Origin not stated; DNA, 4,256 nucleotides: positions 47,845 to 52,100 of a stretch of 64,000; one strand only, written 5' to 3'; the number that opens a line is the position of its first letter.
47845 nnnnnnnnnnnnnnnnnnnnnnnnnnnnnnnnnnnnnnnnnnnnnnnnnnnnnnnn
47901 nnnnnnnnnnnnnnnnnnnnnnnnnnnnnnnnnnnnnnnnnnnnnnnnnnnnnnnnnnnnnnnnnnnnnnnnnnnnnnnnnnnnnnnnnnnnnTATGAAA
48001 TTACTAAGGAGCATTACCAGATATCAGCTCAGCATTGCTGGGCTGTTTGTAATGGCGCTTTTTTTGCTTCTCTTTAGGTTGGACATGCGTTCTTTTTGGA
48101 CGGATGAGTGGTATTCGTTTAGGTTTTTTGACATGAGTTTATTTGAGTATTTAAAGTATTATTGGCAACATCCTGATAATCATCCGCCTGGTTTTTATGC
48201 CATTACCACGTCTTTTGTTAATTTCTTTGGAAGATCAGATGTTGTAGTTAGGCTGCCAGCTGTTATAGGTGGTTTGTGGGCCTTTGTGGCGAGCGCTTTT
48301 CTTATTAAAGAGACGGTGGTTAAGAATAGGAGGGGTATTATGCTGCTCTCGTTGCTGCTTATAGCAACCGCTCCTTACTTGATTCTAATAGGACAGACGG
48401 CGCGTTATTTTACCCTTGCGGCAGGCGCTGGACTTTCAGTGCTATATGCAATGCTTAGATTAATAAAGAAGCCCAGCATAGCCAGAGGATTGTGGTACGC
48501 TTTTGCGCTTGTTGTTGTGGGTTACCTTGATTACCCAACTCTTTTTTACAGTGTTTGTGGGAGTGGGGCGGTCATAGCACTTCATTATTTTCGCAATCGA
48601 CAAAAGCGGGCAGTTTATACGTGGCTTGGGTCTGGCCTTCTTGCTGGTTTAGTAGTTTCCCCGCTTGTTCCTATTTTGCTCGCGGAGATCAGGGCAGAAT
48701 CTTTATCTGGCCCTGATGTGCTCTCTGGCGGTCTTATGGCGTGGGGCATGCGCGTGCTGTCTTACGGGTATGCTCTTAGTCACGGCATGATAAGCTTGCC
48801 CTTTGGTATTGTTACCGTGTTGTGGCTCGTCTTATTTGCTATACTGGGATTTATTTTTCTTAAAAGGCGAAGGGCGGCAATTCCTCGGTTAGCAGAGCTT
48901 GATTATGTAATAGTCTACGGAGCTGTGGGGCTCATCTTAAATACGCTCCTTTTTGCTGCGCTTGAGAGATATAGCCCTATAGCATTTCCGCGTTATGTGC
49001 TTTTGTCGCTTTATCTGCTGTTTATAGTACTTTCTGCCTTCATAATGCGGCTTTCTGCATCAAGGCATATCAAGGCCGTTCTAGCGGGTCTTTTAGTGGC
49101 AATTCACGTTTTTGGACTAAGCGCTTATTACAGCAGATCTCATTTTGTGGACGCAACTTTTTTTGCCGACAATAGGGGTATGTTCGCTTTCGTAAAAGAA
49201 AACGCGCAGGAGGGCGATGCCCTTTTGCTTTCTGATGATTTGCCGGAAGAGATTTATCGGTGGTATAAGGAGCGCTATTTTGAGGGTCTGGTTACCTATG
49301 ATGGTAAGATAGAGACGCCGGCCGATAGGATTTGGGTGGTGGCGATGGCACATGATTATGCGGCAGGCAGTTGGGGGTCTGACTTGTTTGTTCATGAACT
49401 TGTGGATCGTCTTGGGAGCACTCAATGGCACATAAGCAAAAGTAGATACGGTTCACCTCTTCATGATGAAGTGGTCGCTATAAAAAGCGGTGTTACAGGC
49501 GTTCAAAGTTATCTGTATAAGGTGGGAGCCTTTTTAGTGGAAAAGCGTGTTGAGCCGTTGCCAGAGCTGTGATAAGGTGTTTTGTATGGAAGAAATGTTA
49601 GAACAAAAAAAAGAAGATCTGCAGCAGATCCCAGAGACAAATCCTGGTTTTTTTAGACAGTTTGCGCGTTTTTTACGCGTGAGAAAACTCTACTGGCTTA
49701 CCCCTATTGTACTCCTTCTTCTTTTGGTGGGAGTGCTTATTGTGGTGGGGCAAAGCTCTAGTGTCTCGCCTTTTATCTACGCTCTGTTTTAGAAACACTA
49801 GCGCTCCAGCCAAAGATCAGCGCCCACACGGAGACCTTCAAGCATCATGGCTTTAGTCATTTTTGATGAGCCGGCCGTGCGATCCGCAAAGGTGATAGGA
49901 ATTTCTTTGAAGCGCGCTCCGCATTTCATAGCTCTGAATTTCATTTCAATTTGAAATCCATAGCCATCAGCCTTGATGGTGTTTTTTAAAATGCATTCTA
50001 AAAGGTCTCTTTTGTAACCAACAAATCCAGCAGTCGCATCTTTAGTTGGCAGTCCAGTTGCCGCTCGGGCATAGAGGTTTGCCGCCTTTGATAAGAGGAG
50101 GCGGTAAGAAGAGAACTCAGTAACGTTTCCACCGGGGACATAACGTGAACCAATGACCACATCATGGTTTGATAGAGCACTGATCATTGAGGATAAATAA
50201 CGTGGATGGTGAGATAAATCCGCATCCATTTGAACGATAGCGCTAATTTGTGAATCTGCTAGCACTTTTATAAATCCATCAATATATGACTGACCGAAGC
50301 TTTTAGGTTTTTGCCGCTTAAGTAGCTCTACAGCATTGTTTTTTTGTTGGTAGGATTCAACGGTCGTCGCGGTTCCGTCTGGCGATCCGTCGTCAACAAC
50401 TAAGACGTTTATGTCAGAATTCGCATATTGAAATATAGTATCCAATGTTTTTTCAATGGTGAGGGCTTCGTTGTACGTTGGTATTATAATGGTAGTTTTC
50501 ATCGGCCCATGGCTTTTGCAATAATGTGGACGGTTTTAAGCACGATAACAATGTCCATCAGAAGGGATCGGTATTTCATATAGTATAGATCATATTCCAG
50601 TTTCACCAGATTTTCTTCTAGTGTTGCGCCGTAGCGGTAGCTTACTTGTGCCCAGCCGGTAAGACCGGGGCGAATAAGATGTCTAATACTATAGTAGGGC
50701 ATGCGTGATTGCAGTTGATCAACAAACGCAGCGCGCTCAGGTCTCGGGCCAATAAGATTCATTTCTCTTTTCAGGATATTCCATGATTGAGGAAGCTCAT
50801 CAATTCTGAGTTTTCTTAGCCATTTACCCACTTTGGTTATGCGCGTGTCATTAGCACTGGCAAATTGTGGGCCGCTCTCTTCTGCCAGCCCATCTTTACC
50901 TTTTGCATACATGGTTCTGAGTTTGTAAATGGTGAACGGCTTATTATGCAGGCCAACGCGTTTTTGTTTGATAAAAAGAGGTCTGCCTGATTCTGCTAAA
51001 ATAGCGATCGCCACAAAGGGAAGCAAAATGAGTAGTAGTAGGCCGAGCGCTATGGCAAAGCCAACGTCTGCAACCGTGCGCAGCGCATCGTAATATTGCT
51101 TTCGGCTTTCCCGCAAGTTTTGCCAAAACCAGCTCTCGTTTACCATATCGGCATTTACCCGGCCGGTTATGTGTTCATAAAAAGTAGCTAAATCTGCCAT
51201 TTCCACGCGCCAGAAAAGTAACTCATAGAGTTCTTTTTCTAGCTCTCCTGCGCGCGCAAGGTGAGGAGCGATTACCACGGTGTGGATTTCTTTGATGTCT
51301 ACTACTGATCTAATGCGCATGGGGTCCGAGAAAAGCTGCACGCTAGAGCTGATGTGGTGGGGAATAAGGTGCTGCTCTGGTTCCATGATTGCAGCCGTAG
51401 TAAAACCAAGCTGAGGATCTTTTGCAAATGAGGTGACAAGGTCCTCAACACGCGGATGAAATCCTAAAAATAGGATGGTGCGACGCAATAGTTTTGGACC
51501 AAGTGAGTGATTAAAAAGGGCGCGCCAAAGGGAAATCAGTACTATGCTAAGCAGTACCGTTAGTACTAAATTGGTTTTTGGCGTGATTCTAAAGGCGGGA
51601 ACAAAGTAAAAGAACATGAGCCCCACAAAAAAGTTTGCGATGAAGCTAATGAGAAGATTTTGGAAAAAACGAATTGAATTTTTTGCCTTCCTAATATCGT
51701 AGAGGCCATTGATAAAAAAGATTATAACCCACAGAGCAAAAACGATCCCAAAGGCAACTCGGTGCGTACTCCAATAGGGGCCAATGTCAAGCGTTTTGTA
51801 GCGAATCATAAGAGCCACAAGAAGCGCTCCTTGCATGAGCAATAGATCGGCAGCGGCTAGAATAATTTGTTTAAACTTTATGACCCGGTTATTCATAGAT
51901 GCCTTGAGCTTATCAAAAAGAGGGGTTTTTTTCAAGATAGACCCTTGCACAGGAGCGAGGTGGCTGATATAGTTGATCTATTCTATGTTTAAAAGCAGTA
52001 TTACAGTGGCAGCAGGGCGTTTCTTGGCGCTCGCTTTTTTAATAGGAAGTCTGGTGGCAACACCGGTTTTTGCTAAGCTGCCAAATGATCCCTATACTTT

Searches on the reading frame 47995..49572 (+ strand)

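Call 4: search_protein_families(library=pfam, proteins=[window:47995-49572:+], max_evalue=0.01)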
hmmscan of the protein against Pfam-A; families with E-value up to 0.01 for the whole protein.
window:47995-49572:+ (525 aa): 0 families

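Call 7: search_protein_families(library=ncbifam, proteins=[window:47995-49572:+], max_evalue=0.001)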
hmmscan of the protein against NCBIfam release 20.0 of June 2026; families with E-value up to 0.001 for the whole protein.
window:47995-49572:+ (525 aa): 1 family
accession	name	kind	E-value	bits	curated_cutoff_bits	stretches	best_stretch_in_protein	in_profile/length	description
TIGR03663.1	TIGR03663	subfamily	9.9e-07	28.1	126.25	1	15-164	5-148/435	flippase activity-associated protein Agl23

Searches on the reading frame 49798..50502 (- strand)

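Call 22: search_protein_families(library=pfam, proteins=[window:49798-50502:-], max_evalue=0.001)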
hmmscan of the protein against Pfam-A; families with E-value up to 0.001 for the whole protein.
window:49798-50502:- (234 aa): 3 families
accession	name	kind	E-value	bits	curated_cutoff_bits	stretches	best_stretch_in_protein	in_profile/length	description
PF00535.33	Glycos_transf_2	-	1e-27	97.5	23.3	1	4-171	1-167/168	Glycosyl transferase family 2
PF10111.15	Glyco_tranf_2_2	-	6.4e-06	26.3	27.3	1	4-72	1-70/276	Glycosyltransferase like family 2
PF13641.12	Glyco_tranf_2_3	-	1.8e-05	25.3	27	1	3-115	3-118/230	Glycosyltransferase like family 2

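Call 63: search_protein_families(library=ncbifam, proteins=[window:49798-50502:-], max_evalue=1e-10)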
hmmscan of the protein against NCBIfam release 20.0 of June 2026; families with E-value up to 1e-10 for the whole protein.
window:49798-50502:- (234 aa): 6 families
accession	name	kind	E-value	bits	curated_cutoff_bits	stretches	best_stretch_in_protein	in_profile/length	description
TIGR04182.1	glyco_TIGR04182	equivalog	4.6e-17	62.3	325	1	3-215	2-200/293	S-layer glycoprotein N-glycosyltransferase AglJ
NF047588.1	GlcsyltransPgfSStrep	equivalog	3.4e-13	49.5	500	1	1-127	1-128/308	glycosyltransferase PgfS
NF041391.1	DPhHxTase_Halo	equivalog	3.2e-12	45.9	375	1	9-213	3-190/213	dolichyl-phosphate hexose transferase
NF007986.1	PRK10714.1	equivalog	2e-11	43.5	529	1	2-216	7-211/316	undecaprenyl-phosphate 4-deoxy-4-formamido-L-arabinose transferase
NF058614.1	PPMAGASynPpgS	equivalog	7e-11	42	370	0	4-205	3-196/226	polyprenyl-phospho-N-acetylgalactosaminyl synthase PpgS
TIGR03937.1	PgaC_IcaA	equivalog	9.7e-11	41.2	422.3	0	3-113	47-153/407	poly-beta-1,6-N-acetyl-D-glucosamine synthase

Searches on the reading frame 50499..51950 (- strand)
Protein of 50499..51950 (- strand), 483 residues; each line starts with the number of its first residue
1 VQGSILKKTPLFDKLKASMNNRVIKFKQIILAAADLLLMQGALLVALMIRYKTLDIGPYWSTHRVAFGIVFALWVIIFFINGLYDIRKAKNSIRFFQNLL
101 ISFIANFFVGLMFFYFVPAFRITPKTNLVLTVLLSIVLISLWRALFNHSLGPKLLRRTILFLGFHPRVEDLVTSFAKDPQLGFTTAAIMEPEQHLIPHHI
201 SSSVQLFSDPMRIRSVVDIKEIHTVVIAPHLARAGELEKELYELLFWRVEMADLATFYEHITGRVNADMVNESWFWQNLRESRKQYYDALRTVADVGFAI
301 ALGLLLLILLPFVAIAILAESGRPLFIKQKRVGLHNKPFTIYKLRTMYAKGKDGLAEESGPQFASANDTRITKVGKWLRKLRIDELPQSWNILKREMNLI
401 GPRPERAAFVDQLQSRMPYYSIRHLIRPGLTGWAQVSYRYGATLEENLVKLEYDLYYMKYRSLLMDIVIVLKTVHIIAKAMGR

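Call 22: search_protein_families(library=pfam, proteins=[window:50499-51950:-], max_evalue=0.001)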
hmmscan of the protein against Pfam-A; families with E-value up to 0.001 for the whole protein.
window:50499-51950:- (483 aa): 1 family
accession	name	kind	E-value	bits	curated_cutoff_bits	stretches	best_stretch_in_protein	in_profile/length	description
PF02397.22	Bac_transf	-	2.9e-55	187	27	1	293-477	3-177/179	Bacterial sugar transferase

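Call 63: search_protein_families(library=ncbifam, proteins=[window:50499-51950:-], max_evalue=1e-10)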
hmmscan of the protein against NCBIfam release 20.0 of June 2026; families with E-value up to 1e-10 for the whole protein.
window:50499-51950:- (483 aa): 10 families
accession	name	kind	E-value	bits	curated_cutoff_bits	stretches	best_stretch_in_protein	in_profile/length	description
TIGR03013.1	EpsB_2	subfamily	1.1e-99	334.5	393.35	1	34-478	2-437/443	TIGR03013 family XrtA/PEP-CTERM system glycosyltransferase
TIGR03025.1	EPS_sugtrans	subfamily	2.8e-96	323.5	295.55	1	34-479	2-440/445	exopolysaccharide biosynthesis polyprenyl glycosylphosphotransferase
TIGR03023.1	WcaJ_sugtrans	equivalog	1.5e-73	248.6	410.75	1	34-475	2-444/453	undecaprenyl-phosphate glucose phosphotransferase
TIGR03022.1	WbaP_sugtrans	subfamily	2.3e-52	178.8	403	1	31-482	1-454/456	undecaprenyl-phosphate galactose phosphotransferase WbaP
NF007518.0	PRK10124.1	equivalog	2e-38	132.3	684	1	71-475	53-455/464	undecaprenyl-phosphate glucose phosphotransferase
NF041877.1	EPS_EpsZ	equivalog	3.3e-35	121.6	800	1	286-479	261-454/459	exopolysaccharide biosynthesis polyisoprenyl-phosphate hexose-1-phosphate transferase EpsZ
NF052601.1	undeca_RfbP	equivalog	6.3e-32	110.8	330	1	283-478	37-236/244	undecaprenyl-phosphate galactose phosphotransferase family protein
NF050817.1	PolSacchBiosHfsE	equivalog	1.1e-31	110.1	750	1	293-475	279-457/467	polysaccharide biosynthesis protein HfsE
NF011751.0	PRK15204.1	equivalog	7.7e-22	77.5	907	1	25-480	11-472/476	undecaprenyl-phosphate galactose phosphotransferase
NF045514.1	glycotran_HepC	equivalog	5.7e-18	65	140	1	278-404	104-211/220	heterocyst development glycosyltransferase HepC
